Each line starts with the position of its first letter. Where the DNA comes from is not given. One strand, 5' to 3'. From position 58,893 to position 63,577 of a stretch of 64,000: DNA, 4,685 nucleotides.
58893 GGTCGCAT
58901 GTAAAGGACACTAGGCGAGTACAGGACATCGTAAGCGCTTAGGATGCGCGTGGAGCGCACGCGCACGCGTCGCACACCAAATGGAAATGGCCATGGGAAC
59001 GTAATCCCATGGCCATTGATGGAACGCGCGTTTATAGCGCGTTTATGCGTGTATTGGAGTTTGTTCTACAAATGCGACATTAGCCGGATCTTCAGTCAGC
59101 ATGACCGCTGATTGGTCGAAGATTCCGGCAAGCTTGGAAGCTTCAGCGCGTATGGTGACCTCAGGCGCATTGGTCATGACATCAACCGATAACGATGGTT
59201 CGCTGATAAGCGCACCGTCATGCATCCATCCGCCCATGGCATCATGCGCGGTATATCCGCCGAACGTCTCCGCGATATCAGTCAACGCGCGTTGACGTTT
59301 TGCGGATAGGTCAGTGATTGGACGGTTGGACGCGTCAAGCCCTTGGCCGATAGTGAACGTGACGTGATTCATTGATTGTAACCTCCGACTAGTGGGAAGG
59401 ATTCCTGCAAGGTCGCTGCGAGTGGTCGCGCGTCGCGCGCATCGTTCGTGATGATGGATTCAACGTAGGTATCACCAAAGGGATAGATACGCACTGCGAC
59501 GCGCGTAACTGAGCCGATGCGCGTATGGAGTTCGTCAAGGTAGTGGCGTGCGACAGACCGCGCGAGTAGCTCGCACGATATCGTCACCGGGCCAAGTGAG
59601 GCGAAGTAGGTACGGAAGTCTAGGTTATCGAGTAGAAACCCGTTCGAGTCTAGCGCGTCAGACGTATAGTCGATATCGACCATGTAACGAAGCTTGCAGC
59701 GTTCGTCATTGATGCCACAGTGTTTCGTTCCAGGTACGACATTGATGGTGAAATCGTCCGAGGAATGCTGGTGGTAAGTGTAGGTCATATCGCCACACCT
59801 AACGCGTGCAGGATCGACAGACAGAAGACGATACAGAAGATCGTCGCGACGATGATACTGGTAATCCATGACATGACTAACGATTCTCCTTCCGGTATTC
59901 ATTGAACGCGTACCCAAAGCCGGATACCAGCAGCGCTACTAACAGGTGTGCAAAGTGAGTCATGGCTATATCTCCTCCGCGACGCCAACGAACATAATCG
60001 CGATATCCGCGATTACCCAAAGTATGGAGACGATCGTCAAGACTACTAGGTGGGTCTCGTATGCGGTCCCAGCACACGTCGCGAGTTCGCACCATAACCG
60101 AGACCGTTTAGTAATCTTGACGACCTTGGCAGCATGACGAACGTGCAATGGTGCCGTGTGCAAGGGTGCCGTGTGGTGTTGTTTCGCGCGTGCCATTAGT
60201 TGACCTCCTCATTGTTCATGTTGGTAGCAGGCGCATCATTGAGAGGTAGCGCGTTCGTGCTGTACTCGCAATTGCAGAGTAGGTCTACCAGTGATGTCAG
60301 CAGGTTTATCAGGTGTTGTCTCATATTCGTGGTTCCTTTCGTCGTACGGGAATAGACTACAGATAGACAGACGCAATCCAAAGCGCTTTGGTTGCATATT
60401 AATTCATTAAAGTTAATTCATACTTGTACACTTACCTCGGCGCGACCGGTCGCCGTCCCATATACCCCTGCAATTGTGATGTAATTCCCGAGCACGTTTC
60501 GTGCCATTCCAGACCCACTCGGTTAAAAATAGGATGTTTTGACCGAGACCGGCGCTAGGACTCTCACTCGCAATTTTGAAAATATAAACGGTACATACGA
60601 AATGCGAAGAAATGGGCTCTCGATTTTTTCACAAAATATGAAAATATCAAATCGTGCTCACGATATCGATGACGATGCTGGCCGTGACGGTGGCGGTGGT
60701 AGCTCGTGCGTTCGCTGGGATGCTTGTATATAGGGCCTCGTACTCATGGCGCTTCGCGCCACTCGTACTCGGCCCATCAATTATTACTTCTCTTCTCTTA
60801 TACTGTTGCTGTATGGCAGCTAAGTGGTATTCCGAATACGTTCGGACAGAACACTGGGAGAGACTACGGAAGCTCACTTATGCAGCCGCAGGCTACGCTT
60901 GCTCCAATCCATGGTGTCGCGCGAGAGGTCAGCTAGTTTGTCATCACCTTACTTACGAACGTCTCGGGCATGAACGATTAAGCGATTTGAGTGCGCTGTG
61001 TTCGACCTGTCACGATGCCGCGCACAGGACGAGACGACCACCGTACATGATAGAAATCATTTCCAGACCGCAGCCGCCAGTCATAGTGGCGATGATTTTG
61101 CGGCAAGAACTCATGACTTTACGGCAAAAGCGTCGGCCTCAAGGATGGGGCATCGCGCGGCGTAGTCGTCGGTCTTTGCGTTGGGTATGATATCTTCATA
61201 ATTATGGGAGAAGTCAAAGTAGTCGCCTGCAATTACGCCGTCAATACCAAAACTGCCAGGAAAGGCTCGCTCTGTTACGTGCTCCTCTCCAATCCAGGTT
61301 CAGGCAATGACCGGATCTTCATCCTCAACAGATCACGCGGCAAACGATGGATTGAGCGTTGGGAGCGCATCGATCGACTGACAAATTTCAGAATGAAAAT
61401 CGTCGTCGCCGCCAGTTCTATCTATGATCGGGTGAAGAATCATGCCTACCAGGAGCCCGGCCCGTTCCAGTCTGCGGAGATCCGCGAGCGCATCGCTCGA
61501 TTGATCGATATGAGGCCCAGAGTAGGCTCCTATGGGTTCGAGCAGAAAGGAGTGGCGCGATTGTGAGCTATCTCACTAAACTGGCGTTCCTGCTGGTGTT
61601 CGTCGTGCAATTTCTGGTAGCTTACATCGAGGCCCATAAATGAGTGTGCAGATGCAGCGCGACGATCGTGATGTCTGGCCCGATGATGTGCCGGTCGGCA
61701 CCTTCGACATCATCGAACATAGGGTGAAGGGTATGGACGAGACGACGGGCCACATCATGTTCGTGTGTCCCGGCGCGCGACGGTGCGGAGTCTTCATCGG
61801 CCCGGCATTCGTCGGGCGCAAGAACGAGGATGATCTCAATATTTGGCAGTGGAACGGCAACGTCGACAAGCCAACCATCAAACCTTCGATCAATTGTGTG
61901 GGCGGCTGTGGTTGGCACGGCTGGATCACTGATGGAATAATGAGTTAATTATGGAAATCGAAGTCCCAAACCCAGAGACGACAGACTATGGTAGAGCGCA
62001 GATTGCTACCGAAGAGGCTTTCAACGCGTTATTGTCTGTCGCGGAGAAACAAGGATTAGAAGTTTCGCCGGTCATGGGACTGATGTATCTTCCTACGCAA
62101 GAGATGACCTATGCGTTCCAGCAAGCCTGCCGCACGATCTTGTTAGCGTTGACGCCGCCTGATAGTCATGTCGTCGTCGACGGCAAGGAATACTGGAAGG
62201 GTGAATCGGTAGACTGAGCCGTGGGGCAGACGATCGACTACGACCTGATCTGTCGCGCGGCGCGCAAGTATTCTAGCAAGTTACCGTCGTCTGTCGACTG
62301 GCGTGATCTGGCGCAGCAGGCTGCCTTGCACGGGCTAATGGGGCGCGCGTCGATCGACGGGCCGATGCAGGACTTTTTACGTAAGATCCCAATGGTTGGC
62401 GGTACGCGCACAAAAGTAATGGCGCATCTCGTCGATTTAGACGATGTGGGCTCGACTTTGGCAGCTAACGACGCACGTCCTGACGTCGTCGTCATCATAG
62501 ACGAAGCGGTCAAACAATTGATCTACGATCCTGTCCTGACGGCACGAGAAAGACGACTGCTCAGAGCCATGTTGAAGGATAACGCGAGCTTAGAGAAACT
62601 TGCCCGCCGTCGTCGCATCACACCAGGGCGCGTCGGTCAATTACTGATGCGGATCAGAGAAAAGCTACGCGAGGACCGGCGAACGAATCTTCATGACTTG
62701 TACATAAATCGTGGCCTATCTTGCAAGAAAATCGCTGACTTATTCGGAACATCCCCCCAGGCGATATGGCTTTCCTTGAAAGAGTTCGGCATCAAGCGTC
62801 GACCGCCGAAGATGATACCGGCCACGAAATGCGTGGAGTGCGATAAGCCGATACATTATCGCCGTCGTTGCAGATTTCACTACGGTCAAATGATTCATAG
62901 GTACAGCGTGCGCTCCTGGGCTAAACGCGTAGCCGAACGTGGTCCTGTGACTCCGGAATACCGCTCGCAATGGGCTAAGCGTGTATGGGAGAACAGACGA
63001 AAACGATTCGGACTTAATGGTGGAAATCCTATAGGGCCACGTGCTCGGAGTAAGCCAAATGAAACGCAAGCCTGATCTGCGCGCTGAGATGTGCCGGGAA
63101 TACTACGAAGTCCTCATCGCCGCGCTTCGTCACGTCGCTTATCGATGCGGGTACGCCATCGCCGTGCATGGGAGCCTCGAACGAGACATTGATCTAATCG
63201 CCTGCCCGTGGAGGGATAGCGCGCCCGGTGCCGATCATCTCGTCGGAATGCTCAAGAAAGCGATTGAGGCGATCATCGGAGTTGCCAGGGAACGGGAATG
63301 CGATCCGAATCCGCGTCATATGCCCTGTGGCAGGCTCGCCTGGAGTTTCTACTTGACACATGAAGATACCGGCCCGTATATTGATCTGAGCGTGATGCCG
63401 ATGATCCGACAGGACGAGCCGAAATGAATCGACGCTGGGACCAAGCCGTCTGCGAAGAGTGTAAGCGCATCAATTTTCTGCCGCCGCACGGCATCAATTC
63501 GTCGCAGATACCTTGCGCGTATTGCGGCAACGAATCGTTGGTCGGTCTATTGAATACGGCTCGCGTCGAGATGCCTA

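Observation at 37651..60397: Conserved 31-bp motif with a perfect 14-bp palindrome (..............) repeated at least 12 times in front of minus-strand early-type genes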

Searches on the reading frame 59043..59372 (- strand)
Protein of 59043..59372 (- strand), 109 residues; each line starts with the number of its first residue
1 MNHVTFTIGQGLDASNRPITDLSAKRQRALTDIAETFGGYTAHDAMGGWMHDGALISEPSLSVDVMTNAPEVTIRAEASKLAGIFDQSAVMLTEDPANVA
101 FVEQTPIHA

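Call 24: search_protein_families(library=pfam, proteins=[window:59043-59372:-], max_evalue=1)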
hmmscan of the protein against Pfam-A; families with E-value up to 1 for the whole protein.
window:59043-59372:- (109 aa): 2 families
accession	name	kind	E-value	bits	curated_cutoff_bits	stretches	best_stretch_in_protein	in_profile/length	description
PF12098.13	DUF3574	-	0.02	15.2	25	1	38-101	36-103/103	Protein of unknown function (DUF3574)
PF23780.1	S-AdoMet_lyase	-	0.091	13.1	28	1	25-102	17-93/133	S-Adenosylmethionine lyase family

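Call 25: search_protein_families(library=phrogs, proteins=[window:59043-59372:-], max_evalue=0.1)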
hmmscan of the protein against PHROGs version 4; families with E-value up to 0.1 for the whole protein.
window:59043-59372:- (109 aa): 2 families
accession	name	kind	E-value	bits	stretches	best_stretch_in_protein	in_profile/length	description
phrog_16022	-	unknown function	5.5e-05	24.5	1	33-97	31-91/95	-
phrog_3543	-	unknown function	0.0028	18.7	1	27-69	25-69/125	-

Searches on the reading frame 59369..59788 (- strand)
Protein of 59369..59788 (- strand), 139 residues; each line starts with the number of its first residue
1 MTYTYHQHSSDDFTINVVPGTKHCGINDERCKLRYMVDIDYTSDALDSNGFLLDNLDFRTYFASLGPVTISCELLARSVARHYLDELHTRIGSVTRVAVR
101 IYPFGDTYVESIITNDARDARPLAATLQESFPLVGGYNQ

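Call 24: search_protein_families(library=pfam, proteins=[window:59369-59788:-], max_evalue=1)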
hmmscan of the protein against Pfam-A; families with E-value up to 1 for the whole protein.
window:59369-59788:- (139 aa): 0 families

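Call 25: search_protein_families(library=phrogs, proteins=[window:59369-59788:-], max_evalue=0.1)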
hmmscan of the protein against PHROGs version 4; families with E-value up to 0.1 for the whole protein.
window:59369-59788:- (139 aa): 1 family
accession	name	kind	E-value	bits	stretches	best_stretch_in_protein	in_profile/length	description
phrog_30501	-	unknown function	0.094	13.5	1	73-113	74-114/196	-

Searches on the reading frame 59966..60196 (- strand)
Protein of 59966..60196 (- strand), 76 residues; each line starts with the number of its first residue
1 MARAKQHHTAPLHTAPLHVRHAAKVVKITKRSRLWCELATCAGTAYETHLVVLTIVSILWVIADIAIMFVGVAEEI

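Call 24: search_protein_families(library=pfam, proteins=[window:59966-60196:-], max_evalue=1)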
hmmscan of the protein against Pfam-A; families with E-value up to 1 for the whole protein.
window:59966-60196:- (76 aa): 1 family
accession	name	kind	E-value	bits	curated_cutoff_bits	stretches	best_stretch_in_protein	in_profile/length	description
PF19332.4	RNF180_C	-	0.37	11.6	27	1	41-69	66-94/101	E3 ubiquitin-protein ligase RNF180 C-terminus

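Call 25: search_protein_families(library=phrogs, proteins=[window:59966-60196:-], max_evalue=0.1)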
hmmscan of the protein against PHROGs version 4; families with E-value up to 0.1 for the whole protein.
window:59966-60196:- (76 aa): 0 families

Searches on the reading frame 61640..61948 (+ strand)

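Call 24: search_protein_families(library=pfam, proteins=[window:61640-61948:+], max_evalue=1)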
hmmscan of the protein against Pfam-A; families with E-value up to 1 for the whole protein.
window:61640-61948:+ (102 aa): 1 family
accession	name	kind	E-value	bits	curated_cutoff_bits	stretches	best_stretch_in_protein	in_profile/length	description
PF20137.4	DUF6527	-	6e-10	39.3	23.6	1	39-100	3-59/63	Family of unknown function (DUF6527)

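Call 25: search_protein_families(library=phrogs, proteins=[window:61640-61948:+], max_evalue=0.1)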
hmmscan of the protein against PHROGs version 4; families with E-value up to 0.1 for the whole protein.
window:61640-61948:+ (102 aa): 5 families
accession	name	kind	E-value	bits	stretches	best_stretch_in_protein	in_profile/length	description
phrog_15183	-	unknown function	1.7e-13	51.9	1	33-100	33-98/102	-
phrog_3362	-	unknown function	7e-08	33.5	1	34-87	11-58/106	-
phrog_31675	-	unknown function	0.00035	21.8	1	36-85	13-56/79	-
phrog_34484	-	unknown function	0.0015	19.9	1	75-100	104-129/134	-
phrog_33338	-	unknown function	0.0053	17.8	1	62-102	101-139/156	-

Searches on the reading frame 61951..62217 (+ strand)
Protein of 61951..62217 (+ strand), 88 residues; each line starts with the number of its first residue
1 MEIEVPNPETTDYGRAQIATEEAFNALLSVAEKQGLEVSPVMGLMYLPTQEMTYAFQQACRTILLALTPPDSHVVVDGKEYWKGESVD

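Call 16: find_encoding_contigs(protein=window:61951-62217:+, flank=10000, max_places=6)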
Protein window:61951-62217:+ (88 aa): 13 contigs read that carry it; 6 places shown.
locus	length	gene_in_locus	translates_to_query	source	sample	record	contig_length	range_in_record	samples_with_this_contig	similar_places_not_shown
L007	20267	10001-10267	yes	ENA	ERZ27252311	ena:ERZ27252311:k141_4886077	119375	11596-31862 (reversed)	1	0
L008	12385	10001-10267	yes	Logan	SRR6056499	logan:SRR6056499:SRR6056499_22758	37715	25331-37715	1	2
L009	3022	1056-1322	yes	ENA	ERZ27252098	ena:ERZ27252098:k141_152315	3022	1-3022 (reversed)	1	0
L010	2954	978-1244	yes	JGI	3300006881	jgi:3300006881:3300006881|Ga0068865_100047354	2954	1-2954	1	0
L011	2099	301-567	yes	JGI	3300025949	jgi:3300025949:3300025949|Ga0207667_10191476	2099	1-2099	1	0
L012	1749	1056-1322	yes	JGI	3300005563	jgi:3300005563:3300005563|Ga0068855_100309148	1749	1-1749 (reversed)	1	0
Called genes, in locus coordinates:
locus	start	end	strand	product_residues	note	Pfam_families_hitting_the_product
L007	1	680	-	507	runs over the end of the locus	-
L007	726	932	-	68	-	-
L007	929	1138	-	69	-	-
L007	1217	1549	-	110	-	-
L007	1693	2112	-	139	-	-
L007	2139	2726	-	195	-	-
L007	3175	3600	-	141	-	-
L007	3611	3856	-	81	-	-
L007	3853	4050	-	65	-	-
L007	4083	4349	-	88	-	-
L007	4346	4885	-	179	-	-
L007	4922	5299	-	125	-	-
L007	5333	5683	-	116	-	-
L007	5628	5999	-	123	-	-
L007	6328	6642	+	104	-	-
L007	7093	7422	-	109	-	-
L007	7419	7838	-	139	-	-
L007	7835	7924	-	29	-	-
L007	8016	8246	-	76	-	-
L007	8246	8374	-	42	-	-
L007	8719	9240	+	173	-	-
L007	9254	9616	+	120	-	-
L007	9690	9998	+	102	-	PF20137:BubE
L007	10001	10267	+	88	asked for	-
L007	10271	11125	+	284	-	-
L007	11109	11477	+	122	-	-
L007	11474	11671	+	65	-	-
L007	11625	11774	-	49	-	-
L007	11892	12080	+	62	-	-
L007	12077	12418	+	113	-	-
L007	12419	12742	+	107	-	-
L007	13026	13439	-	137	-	PF03551:PadR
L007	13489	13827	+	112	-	-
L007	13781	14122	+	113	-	-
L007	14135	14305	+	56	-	-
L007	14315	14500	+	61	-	-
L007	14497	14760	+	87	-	-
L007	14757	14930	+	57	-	-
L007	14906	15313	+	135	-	-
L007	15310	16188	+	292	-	PF02511:Thy1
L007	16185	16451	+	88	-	PF16225:DUF4884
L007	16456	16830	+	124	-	-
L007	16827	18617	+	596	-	PF01935:DUF87, PF13401:AAA_22 (faint)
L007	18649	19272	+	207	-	PF01183:Glyco_hydro_25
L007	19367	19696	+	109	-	-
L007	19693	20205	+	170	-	-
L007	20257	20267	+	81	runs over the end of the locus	-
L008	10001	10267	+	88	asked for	-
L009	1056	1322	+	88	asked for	-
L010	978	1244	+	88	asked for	-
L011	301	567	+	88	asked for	-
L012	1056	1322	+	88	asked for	-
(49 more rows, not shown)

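Call 24: search_protein_families(library=pfam, proteins=[window:61951-62217:+], max_evalue=1)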
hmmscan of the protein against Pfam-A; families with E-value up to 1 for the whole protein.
window:61951-62217:+ (88 aa): 0 families

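Call 25: search_protein_families(library=phrogs, proteins=[window:61951-62217:+], max_evalue=0.1)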
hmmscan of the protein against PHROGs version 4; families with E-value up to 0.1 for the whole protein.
window:61951-62217:+ (88 aa): 0 families

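Call 36: search_protein_families(library=pfam, proteins=[L007:13026-13439:-, L007:16827-18617:+], max_evalue=0.1)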
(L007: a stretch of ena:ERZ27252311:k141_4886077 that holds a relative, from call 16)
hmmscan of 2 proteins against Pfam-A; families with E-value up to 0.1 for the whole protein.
L007:13026-13439:- (137 aa): 2 families
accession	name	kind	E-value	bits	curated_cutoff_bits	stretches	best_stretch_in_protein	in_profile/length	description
PF03551.20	PadR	-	3.5e-10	40.2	27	1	59-126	8-74/75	Transcriptional regulator PadR-like family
PF13814.12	Replic_Relax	-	0.036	14.6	25.3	1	77-125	25-70/191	Replication-relaxation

L007:16827-18617:+ (596 aa): 7 families
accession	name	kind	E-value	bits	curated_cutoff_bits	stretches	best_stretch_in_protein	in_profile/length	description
PF01935.23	DUF87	-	5.8e-11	43.4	23.2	1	10-118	4-108/220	Helicase HerA, central domain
PF13401.12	AAA_22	-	1.4e-06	29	27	1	33-153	8-97/130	AAA domain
PF13191.12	AAA_16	-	0.00019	22.4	32.6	1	33-153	27-145/167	AAA ATPase domain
PF25803.1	Spectrin_SYNE1_2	-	0.0086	16.8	27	0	296-366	6-75/113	Nesprin-1, spectrin repeats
PF00004.35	AAA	-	0.0089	16.9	21.2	1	129-196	48-119/131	ATPase family associated with various cellular activities (AAA)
PF12699.13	phiKZ_IP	-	0.054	13.1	27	0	258-315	276-333/387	phiKZ-like phage internal head proteins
PF00270.35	DEAD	-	0.084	13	26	0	131-160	108-136/167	DEAD/DEAH box helicase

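Call 70: search_protein_families(library=ncbifam, proteins=[window:61951-62217:+], max_evalue=0.1)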
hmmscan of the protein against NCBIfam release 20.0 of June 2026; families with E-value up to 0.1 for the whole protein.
window:61951-62217:+ (88 aa): 0 families

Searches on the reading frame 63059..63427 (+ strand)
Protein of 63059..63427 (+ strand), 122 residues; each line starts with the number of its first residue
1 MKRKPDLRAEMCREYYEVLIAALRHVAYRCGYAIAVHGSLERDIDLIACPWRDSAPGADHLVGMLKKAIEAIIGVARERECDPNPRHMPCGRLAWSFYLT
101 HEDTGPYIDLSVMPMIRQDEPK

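Call 24: search_protein_families(library=pfam, proteins=[window:63059-63427:+], max_evalue=1)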
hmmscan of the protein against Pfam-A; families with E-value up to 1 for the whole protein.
window:63059-63427:+ (122 aa): 0 families

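Call 25: search_protein_families(library=phrogs, proteins=[window:63059-63427:+], max_evalue=0.1)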
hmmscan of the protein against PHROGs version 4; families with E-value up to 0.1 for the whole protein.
window:63059-63427:+ (122 aa): 2 families
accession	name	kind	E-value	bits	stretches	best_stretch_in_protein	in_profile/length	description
phrog_35913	-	unknown function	7.3e-10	40.5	1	16-121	15-110/111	-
phrog_31354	-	unknown function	2.2e-09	38.4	1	1-70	1-70/113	-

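Call 70: search_protein_families(library=ncbifam, proteins=[window:63059-63427:+], max_evalue=0.1)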
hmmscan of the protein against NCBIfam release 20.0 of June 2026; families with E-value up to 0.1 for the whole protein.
window:63059-63427:+ (122 aa): 0 families
